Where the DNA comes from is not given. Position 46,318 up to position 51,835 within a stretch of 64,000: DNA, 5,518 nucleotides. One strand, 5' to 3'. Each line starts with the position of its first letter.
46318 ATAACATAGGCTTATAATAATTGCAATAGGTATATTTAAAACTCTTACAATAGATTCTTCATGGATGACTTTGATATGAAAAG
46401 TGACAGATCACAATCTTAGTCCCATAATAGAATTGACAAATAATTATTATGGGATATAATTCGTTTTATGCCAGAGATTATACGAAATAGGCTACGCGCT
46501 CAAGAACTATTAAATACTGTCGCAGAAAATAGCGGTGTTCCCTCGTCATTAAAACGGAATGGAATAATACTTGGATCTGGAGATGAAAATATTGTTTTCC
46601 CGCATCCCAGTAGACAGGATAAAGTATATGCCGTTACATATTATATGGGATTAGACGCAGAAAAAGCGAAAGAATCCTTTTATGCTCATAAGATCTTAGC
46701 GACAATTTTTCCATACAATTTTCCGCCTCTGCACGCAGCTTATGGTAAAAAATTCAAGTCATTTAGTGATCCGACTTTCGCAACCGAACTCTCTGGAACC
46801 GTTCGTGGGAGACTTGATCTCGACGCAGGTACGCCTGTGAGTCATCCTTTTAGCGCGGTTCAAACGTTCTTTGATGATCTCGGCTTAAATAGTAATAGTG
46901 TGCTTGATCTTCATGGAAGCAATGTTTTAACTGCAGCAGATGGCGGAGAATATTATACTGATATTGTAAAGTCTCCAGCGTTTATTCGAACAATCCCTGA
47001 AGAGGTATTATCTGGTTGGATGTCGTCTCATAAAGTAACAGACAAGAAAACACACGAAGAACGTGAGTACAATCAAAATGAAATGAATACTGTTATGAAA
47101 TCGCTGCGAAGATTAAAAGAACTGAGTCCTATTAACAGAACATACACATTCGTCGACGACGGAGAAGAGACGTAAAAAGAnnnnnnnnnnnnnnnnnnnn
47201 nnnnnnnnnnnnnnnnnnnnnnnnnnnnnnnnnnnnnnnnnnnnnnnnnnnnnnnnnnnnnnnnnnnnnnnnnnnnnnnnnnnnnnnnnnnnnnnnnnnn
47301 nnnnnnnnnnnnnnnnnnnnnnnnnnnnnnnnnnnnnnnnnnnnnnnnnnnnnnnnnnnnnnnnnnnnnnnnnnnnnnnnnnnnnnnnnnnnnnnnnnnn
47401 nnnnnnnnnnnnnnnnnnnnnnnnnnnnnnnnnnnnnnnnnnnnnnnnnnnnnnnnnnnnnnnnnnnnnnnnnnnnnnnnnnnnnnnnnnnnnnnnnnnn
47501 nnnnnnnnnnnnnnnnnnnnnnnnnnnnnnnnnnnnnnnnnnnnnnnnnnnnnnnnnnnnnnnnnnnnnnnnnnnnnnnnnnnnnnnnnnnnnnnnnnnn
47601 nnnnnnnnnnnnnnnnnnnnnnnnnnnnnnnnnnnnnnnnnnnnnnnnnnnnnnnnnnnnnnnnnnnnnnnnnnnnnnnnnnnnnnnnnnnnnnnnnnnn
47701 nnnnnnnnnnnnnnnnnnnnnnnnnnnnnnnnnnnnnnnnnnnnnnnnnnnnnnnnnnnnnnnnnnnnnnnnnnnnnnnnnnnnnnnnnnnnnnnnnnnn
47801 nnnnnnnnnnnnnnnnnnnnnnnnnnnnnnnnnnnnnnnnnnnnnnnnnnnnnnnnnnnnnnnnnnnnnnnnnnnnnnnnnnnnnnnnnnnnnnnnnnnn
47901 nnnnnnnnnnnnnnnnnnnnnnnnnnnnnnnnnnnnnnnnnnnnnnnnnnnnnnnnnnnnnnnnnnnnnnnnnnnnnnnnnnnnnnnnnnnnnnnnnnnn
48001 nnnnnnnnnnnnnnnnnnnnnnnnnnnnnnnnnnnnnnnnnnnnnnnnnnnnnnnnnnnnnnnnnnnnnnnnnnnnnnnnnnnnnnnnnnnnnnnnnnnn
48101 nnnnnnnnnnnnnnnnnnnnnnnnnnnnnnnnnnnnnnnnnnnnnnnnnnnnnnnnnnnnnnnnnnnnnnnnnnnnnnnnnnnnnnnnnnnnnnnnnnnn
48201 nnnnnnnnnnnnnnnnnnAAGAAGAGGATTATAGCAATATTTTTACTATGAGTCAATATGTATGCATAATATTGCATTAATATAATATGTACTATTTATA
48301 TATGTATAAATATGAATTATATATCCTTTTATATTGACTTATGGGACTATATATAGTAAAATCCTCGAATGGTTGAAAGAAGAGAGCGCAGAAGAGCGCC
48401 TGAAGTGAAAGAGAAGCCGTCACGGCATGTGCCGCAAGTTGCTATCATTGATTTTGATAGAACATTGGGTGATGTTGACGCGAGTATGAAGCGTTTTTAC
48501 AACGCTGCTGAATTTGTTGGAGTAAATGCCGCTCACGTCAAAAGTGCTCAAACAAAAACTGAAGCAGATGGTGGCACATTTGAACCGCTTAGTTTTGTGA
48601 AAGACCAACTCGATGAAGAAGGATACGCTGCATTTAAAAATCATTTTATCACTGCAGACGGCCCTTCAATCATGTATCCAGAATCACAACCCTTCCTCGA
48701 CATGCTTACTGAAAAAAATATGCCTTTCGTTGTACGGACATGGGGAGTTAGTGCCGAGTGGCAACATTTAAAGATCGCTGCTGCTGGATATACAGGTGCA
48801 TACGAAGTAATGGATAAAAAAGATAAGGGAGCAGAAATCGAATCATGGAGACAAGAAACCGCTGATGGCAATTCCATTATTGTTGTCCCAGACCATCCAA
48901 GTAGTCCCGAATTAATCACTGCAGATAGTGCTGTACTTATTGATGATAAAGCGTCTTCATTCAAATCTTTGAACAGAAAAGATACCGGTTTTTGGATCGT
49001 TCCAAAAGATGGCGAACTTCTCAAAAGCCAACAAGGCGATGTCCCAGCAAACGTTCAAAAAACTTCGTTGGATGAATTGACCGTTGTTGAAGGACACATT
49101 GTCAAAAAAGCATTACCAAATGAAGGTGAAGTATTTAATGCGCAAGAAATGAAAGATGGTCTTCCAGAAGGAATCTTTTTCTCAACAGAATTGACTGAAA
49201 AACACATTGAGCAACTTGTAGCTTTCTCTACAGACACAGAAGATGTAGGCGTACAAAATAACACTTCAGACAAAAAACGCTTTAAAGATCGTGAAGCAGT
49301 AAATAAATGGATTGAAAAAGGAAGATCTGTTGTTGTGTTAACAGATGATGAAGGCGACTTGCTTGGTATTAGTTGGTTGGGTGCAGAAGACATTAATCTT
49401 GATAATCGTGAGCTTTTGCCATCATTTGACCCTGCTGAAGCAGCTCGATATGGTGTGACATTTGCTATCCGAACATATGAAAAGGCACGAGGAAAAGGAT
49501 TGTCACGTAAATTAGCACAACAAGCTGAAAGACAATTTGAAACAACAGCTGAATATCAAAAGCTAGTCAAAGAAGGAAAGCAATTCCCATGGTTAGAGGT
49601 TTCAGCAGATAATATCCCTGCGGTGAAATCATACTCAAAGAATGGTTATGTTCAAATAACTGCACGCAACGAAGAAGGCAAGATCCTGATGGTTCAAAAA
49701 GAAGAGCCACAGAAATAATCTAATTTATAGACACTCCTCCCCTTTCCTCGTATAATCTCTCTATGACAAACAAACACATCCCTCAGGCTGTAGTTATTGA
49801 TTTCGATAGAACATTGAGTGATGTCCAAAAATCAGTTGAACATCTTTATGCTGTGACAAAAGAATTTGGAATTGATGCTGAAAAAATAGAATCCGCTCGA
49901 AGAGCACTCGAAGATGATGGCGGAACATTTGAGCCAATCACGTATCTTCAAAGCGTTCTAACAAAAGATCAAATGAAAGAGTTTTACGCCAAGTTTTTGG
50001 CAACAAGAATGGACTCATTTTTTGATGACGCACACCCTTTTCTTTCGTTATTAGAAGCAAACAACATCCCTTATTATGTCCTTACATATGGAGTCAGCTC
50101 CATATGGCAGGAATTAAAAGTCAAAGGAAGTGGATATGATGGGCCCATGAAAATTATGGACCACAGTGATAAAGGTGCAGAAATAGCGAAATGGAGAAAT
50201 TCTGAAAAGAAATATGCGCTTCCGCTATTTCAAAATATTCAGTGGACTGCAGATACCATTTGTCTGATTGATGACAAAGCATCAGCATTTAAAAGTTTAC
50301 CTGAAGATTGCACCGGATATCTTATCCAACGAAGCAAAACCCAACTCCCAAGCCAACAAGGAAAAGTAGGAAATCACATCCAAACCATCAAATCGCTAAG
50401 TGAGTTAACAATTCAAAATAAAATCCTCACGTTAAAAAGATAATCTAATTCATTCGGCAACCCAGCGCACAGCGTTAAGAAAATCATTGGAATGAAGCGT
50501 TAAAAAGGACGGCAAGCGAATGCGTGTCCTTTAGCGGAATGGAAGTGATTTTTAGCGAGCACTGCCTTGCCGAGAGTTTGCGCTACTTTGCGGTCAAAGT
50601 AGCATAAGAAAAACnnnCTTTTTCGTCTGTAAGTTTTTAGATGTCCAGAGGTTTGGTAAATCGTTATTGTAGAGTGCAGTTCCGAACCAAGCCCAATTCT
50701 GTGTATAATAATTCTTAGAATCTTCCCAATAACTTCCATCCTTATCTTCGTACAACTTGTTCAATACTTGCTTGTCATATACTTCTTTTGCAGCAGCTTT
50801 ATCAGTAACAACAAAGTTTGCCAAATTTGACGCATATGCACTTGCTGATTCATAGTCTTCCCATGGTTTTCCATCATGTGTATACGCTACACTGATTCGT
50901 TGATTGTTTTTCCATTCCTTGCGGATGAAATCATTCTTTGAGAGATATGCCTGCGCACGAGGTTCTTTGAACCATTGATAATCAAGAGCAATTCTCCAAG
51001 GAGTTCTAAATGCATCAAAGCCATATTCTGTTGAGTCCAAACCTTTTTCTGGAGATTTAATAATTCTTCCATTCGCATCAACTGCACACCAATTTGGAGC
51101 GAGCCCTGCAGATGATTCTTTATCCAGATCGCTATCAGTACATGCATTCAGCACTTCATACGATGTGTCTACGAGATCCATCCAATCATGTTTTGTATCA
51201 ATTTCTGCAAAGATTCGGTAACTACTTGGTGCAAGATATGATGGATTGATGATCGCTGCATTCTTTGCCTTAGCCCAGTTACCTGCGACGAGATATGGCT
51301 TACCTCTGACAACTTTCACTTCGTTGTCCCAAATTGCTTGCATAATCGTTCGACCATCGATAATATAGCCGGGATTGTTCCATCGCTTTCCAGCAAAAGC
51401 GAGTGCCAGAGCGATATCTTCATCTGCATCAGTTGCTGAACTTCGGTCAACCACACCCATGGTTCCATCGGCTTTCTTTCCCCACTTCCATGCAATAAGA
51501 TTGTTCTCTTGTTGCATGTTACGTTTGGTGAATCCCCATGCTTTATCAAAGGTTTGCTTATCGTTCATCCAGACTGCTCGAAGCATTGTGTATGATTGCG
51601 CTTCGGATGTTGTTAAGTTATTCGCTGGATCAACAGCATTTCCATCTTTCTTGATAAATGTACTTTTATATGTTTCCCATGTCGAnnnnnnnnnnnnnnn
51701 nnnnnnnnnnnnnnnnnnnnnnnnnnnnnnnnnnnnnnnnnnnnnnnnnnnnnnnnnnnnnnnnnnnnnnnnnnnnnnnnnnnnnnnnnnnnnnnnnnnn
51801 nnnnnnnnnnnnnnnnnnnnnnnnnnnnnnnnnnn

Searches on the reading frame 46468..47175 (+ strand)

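Call 10: search_protein_families(library=pfam, proteins=[window:46468-47175:+], max_evalue=0.01)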
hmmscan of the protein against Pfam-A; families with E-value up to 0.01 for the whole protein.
window:46468-47175:+ (235 aa): 0 families

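Call 56: search_protein_families(library=pfam, proteins=[window:46468-47175:+], max_evalue=10)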
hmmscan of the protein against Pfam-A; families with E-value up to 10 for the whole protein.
window:46468-47175:+ (235 aa): 1 family
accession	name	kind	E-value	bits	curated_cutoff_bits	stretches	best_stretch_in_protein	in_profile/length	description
PF14160.11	FAM110_C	-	0.057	14.9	27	1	123-179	14-62/114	Centrosome-associated C terminus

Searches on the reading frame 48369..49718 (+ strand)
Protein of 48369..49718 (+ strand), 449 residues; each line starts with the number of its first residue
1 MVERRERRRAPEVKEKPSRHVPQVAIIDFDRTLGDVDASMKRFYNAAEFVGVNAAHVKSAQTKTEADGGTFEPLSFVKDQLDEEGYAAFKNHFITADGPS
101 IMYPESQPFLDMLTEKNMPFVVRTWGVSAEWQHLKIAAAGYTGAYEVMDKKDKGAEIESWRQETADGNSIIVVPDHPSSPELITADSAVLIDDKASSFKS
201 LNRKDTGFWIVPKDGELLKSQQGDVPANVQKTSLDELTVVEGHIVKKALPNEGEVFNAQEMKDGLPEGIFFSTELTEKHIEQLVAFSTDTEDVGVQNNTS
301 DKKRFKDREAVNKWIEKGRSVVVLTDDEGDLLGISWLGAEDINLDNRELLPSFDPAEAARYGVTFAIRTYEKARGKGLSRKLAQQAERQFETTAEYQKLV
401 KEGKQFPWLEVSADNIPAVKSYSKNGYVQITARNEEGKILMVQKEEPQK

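Call 6: search_protein_families(library=pfam, proteins=[window:48369-49718:+], max_evalue=0.01)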
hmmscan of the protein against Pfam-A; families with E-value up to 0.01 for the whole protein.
window:48369-49718:+ (449 aa): 2 families
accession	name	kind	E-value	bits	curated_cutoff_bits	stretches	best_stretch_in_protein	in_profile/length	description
PF00583.31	Acetyltransf_1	-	0.0004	21.1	20.7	1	318-427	31-116/116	Acetyltransferase (GNAT) family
PF13673.13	Acetyltransf_10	-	0.00085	19.7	23.6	0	371-442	61-122/128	Acetyltransferase (GNAT) domain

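Call 23: search_protein_families(library=ncbifam, proteins=[window:48369-49718:+], max_evalue=0.001)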
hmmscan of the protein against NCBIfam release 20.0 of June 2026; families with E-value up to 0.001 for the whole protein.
window:48369-49718:+ (449 aa): 0 families

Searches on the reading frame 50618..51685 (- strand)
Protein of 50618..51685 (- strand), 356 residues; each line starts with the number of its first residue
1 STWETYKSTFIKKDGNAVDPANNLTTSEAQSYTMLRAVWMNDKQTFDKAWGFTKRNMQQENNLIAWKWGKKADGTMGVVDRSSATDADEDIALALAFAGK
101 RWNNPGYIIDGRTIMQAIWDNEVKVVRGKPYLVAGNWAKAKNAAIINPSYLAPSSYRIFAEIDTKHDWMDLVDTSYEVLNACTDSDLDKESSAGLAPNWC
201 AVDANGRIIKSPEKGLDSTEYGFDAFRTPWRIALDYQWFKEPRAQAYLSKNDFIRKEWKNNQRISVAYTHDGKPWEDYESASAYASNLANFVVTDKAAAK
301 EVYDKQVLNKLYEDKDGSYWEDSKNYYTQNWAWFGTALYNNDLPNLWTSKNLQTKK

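Call 90: search_solved_structures(query=window:50618-51685:-, max_evalue=1e-18, show_alignments=2)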
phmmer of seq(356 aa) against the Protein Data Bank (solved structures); distinct sequences matched with E-value up to 1e-18: 11.
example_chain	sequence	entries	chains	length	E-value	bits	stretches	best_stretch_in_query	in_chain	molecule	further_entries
1cem_A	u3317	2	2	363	4.9e-28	101.7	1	19-310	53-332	CELLULASE CELA (1,4-BETA-D-GLUCAN-GLUCANOHYDROLASE) | endoglucanase A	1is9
1kwf_A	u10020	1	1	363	2.7e-27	99.2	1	19-310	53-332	Endoglucanase A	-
7f81_A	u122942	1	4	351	3.2e-23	85.8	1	2-228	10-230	Glucanase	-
7f82_A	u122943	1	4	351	6.7e-23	84.8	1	2-202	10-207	Glucanase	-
3qxf_A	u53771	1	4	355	5e-22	81.9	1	2-180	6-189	Endoglucanase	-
9b87_A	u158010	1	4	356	5e-22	81.9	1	2-180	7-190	Endoglucanase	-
3qxq_A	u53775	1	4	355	1.3e-21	80.6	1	2-180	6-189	Endoglucanase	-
5cd2_A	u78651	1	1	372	2.1e-21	79.8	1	2-180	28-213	Endo-1,4-D-glucanase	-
5gy3_A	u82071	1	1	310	3.4e-20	75.9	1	2-232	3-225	Glucanase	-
4q2b_A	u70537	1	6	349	1.1e-19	74.2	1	2-171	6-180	Endo-1,4-beta-D-glucanase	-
5czl_A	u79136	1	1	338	7e-19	71.6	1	2-231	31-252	Glucanase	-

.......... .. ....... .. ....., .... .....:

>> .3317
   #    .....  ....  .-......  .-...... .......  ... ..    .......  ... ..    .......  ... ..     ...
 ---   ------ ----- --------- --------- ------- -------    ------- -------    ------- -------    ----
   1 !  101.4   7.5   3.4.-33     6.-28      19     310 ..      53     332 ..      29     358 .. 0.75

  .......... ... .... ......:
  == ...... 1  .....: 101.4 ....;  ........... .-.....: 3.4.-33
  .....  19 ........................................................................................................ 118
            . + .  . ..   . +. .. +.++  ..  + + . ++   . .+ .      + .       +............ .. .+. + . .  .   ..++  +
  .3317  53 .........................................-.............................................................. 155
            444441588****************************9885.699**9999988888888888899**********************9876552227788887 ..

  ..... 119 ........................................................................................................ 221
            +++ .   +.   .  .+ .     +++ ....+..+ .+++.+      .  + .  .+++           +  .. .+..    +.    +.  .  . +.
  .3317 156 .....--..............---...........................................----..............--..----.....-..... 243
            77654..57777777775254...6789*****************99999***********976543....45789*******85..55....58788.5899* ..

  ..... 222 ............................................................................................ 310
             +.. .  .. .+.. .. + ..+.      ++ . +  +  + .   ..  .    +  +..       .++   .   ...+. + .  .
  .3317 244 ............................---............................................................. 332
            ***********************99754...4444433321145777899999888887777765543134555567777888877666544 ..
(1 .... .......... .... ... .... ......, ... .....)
